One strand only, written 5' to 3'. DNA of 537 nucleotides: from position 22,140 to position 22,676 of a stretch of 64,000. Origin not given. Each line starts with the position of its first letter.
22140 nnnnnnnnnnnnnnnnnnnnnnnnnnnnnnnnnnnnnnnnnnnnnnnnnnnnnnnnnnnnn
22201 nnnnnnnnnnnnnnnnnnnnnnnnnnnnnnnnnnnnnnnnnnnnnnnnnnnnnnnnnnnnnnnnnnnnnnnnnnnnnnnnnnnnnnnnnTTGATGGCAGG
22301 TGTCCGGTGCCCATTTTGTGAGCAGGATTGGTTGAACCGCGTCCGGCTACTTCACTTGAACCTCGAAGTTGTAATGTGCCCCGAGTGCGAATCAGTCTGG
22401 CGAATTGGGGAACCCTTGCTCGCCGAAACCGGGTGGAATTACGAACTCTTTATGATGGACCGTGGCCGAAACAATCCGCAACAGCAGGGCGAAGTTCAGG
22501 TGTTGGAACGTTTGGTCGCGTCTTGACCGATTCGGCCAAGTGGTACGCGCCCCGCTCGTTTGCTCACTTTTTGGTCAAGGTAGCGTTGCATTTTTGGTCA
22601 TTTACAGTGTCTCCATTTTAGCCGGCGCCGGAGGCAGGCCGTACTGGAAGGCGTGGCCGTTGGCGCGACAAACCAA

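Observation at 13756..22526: Archaeal Rhs/YD-repeat polymorphic toxin (~2845 aa) with eukaryote-like adhesion modules and a downstream zinc-ribbon immunity candidate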

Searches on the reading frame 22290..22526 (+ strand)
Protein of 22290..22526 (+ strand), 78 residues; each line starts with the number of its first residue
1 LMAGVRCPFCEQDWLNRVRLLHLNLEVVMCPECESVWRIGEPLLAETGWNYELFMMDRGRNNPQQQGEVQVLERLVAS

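Call 5: search_protein_families(library=pfam, proteins=[window:22290-22526:+], max_evalue=0.01)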
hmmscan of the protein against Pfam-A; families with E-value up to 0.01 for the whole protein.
window:22290-22526:+ (78 aa): 3 families
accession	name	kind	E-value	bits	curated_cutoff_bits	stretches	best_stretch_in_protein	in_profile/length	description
PF25206.1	DUF7836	-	0.0014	18.9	26.7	1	5-41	8-44/59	Domain of unknown function (DUF7836)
PF23454.1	Zn_ribbon_Brz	-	0.0065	17.5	27.9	0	26-40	4-18/58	Transcriptional regulator Brz zinc beta ribbon domain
PF25214.1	HVO_B0008_N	-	0.0075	16.5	27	0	27-42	1-16/38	HVO_B0008 N-terminal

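Call 9: search_protein_families(library=ncbifam, proteins=[window:22290-22526:+], max_evalue=0.1)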
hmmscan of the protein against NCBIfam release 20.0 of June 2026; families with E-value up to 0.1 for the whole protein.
window:22290-22526:+ (78 aa): 3 families
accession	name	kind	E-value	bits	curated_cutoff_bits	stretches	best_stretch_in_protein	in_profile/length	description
TIGR02098.1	MJ0042_CXXC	domain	0.001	18.7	20.9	0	28-39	3-14/38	MJ0042-type zinc finger domain-containing protein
NF038384.1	zinc_YnfU_fam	subfamily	0.031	13.9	36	1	5-38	17-49/52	YnfU family zinc-binding protein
NF041912.1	HVO_0758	equivalog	0.037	13.9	70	0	27-38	42-53/55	HVO_0758 family zinc finger protein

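Call 64: search_protein_families(library=pfam, alignment_id=A3, max_evalue=1)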
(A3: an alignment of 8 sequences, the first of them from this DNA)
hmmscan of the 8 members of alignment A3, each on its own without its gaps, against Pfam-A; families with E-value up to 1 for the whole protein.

A. member 1, seq(77 aa): 18 families
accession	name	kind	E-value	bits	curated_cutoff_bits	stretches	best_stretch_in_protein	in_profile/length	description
PF25206.1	DUF7836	-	0.0013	18.9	26.7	1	4-40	8-44/59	Domain of unknown function (DUF7836)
PF25214.1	HVO_B0008_N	-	0.0072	16.6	27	1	26-41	1-16/38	HVO_B0008 N-terminal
PF23454.1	Zn_ribbon_Brz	-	0.0073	17.3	27.9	0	25-39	4-18/58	Transcriptional regulator Brz zinc beta ribbon domain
PF13717.11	Zn_ribbon_4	-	0.028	14.8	30.3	0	27-46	3-22/36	zinc-ribbon domain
PF24110.1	DUF7385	-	0.098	12.8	28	0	22-35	22-35/72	Family of unknown function (DUF7385)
PF24292.1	DUF7479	-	0.1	13.1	27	0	22-36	26-40/60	Domain of unknown function (DUF7479)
PF22910.1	EDR4-like_1st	-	0.1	12.7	27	0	24-35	2-13/34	Enhanced disease resistance 4-like, N-terminal domain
PF14369.11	Zn_ribbon_19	-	0.11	13.1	30.8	0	16-34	11-29/35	zinc-ribbon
PF14446.12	Prok-RING_1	-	0.16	12.4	29.1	1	3-34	4-28/54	Prokaryotic RING finger family 1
PF21276.3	ZNF512_C2HC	-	0.18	11.9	27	0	27-37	14-24/38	Zinc finger protein 512, C2HC zinc finger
PF05605.18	zf-Di19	-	0.19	12.4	27.5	0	4-33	3-38/54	Drought induced 19 protein (Di19), zinc-binding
PF23137.1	HVO_0758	-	0.19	12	27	0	26-37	42-53/55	HVO_0758 mu-protein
PF23451.1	Zn_ribbon_PaaD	-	0.19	11.8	27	0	24-34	12-22/53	PaaD zinc beta ribbon domain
PF13894.12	zf-C2H2_4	-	0.24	12.7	27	0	5-20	2-17/24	C2H2-type zinc finger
PF10071.14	DUF2310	-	0.26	10.9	25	0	27-43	219-235/255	Zn-ribbon-containing, possibly nucleic-acid-binding protein (DUF2310)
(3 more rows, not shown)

B. families by the number of members that match (of 8 scanned): 48 families (the first 25 are shown)
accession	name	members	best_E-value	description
PF01096.23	Zn_ribbon_TFIIS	3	0.0079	Transcription factor S-II (TFIIS)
PF14354.12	Lar_restr_allev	3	0.0096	Restriction alleviation protein Lar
PF12760.12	Zn_ribbon_IS1595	3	0.01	Transposase zinc-ribbon domain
PF14369.11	Zn_ribbon_19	3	0.11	zinc-ribbon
PF25206.1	DUF7836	2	0.0013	Domain of unknown function (DUF7836)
PF23454.1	Zn_ribbon_Brz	2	0.0073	Transcriptional regulator Brz zinc beta ribbon domain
PF08274.17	Zn_Ribbon_YjdM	2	0.011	PhnA Zinc-Ribbon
PF14768.12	RPA_interact_C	2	0.025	Replication protein A interacting C-terminal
PF13717.11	Zn_ribbon_4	2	0.028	zinc-ribbon domain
PF14446.12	Prok-RING_1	2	0.059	Prokaryotic RING finger family 1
PF21276.3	ZNF512_C2HC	2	0.061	Zinc finger protein 512, C2HC zinc finger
PF18547.6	HalOD2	2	0.072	Halobacterial output domain 2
PF24292.1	DUF7479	2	0.1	Domain of unknown function (DUF7479)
PF08792.16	A2L_zn_ribbon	2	0.15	A2L zinc ribbon domain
PF24029.1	DUF7340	2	0.24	Domain of unknown function (DUF7340)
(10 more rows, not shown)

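Call 65: search_solved_structures(query=A3, max_evalue=10, show_alignments=2)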
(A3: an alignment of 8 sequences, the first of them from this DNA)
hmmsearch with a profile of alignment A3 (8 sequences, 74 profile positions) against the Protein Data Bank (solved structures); distinct sequences matched with E-value up to 10: 12.
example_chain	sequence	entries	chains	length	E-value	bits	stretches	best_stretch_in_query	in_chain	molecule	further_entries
7ae4_a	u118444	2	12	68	0.028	17.8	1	4-59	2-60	Protein ShdD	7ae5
7ae7_a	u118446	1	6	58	0.19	15.2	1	4-49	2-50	Protein ShdD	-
28nt_Z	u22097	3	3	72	0.28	14.6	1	7-52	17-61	Large ribosomal subunit protein bL31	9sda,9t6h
4w85_A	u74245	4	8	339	0.61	13.5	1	21-62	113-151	Xyloglucan-specific endo-beta-1,4-glucanase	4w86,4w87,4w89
4w84_A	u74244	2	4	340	0.62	13.5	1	21-62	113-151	Xyloglucan-specific endo-beta-1,4-glucanase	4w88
1ob8_A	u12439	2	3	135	0.77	13.2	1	26-58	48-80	HOLLIDAY-JUNCTION RESOLVASE | HOLLIDAY JUNCTION RESOLVASE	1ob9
6vj6_A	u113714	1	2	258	0.78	13.2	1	34-70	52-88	Peptidylprolyl isomerase (PrsA)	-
8yoz_A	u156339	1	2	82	1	12.8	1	3-40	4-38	Transcription factor zinc-finger domain-containing protein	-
7bbd_B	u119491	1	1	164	4.6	10.7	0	3-31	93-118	Polyubiquitin-B,E3 ubiquitin-protein ligase TRIM21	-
2puy_A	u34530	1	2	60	4.6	10.7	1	1-15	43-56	PHD finger protein 21A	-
4cgy_A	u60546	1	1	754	5.1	10.6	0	4-37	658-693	DNA TOPOISOMERASE 3-ALPHA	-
4cht_A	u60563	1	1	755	5.2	10.6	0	4-37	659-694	DNA TOPOISOMERASE 3-ALPHA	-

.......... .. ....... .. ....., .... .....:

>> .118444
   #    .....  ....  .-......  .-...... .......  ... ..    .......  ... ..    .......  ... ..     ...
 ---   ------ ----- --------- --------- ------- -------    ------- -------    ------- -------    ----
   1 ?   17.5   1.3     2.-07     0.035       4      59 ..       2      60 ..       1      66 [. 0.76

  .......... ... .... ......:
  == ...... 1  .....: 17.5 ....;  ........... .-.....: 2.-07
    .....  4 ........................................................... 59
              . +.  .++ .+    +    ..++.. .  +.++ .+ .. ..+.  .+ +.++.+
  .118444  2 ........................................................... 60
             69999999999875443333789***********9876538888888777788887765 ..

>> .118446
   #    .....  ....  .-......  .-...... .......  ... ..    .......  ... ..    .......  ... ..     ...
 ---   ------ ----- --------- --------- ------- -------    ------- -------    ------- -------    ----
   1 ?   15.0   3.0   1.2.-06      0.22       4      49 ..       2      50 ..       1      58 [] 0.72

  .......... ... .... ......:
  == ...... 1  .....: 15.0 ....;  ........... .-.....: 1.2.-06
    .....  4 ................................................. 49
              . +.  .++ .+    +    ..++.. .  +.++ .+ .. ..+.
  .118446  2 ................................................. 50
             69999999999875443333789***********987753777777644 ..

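Call 86: find_related_loci(query=A4, collection=metagenome_contigs, flank=3000)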
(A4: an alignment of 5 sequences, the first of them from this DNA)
Query A4 (77 aa) in metagenome_contigs; peptide patterns used: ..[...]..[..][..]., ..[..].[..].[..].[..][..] (x = any residue, [..] = any of these).
88 stretches matched a pattern; 30 encode a relative of the query (tblastn E <= 1e-3); 30 distinct loci.
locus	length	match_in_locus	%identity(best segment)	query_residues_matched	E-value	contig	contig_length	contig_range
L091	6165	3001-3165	44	6-60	5e-13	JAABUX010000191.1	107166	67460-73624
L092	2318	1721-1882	41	6-59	3e-12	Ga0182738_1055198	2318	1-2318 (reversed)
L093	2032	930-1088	45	6-58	8e-12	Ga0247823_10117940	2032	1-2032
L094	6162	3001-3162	45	6-58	7e-11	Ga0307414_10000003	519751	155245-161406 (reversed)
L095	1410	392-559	38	4-59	1e-10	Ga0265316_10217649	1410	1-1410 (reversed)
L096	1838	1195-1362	36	4-59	1e-10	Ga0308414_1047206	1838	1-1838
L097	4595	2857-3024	36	4-59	1e-10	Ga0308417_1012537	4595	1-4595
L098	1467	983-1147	42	6-59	3e-9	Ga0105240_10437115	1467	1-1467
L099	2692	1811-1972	41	6-59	3e-9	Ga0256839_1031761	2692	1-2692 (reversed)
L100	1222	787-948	41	6-58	3e-9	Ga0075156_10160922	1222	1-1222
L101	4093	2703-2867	40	6-59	6e-9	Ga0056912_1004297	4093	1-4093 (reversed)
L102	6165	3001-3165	40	6-59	6e-9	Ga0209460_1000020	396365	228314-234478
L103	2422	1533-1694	41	6-58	9e-9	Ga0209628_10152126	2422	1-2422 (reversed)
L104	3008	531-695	40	6-59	2e-8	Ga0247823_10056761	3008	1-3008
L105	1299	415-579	40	6-59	3e-8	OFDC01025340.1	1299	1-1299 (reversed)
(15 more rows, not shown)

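Call 99: search_protein_families(library=phrogs, proteins=[window:22293-22523:+], max_evalue=0.01)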
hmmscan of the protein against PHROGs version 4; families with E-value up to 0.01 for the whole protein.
window:22293-22523:+ (77 aa): 0 families

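Call 100: search_protein_families(library=padloc, proteins=[window:22293-22523:+], max_evalue=0.01)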
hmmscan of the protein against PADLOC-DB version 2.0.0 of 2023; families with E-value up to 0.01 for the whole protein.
window:22293-22523:+ (77 aa): 0 families
